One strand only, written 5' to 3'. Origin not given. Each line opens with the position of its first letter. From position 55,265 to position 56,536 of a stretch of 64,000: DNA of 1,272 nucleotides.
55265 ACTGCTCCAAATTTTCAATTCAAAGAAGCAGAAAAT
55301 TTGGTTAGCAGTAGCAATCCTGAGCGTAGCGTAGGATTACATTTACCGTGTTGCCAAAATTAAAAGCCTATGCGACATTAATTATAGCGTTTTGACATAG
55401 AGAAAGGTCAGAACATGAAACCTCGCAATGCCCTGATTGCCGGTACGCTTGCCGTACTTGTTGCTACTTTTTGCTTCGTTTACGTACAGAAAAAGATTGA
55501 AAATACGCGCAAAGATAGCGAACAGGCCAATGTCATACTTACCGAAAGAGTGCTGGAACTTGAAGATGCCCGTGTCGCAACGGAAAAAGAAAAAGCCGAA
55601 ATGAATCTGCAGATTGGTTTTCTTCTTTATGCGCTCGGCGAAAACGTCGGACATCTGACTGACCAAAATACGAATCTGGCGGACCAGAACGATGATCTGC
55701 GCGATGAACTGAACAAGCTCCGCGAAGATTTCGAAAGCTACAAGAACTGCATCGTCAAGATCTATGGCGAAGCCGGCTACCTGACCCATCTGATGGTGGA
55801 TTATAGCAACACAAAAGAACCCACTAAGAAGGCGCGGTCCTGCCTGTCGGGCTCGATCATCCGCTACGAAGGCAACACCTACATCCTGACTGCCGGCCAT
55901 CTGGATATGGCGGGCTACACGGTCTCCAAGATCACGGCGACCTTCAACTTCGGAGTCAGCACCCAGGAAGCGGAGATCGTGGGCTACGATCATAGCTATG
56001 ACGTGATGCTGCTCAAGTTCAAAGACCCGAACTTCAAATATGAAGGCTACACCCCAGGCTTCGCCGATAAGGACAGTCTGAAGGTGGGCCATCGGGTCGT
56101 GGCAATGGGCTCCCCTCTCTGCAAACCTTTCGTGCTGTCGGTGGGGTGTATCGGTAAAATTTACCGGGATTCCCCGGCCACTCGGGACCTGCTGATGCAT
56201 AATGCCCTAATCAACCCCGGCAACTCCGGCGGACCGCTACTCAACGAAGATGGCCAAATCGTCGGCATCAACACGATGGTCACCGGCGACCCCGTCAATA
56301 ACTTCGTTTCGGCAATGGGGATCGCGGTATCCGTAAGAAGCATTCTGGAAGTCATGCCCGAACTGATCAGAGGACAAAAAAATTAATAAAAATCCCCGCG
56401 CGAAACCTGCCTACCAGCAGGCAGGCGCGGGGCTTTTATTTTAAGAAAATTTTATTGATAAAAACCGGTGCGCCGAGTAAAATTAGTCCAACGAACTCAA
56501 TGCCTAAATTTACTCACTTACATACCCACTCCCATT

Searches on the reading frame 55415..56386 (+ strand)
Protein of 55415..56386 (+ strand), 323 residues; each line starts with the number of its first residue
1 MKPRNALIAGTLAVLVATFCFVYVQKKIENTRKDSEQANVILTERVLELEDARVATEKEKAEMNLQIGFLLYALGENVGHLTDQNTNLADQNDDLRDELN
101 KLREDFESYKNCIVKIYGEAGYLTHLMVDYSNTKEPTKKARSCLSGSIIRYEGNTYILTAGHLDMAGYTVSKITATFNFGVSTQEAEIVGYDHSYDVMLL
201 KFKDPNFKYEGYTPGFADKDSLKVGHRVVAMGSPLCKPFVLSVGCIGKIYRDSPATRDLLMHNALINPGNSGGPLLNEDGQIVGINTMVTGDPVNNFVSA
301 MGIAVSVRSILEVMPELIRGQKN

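Call 92: search_protein_families(library=pfam, proteins=[window:55415-56386:+], max_evalue=0.001)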
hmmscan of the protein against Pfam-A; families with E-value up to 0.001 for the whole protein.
window:55415-56386:+ (323 aa): 2 families
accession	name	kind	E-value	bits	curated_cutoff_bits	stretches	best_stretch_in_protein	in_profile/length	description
PF13365.12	Trypsin_2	-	1e-17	65.7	27.6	1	146-285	3-144/144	Trypsin-like peptidase domain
PF00089.32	Trypsin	-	2.4e-10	41.1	20.6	1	146-308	29-214/220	Trypsin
